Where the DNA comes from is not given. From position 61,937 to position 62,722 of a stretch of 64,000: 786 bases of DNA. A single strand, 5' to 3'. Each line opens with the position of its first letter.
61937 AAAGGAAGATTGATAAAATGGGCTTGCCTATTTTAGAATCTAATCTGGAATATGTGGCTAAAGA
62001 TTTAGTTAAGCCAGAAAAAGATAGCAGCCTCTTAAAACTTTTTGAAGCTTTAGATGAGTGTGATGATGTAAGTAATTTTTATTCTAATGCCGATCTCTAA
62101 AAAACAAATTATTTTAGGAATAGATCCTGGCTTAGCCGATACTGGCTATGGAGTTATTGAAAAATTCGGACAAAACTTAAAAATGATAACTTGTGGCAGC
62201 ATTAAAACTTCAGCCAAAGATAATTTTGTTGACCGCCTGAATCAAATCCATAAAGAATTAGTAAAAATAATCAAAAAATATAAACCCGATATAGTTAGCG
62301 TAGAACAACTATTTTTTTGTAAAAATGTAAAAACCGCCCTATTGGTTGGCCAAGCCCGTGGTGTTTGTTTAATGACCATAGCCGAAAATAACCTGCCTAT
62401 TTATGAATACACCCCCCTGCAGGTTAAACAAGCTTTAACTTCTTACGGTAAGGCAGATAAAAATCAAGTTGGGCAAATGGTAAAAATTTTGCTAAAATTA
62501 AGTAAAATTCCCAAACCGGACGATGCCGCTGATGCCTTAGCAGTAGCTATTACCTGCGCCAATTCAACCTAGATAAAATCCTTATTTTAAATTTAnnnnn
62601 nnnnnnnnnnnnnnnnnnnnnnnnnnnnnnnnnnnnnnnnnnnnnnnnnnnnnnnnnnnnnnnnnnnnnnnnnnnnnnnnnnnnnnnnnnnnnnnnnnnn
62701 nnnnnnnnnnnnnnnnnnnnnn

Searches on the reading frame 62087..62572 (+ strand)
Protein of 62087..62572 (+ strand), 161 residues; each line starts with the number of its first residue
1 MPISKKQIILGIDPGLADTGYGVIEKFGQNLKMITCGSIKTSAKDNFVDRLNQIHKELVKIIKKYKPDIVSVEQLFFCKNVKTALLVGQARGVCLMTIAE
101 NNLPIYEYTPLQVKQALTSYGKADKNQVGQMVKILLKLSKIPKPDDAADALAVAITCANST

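Call 40: search_protein_families(library=pfam, proteins=[window:62087-62572:+], max_evalue=0.001)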
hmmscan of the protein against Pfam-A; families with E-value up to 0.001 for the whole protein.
window:62087-62572:+ (161 aa): 1 family
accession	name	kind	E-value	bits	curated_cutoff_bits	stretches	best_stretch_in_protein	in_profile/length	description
PF02075.23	RuvC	-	2.4e-53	180.5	22.2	1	9-156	1-147/148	Crossover junction endodeoxyribonuclease RuvC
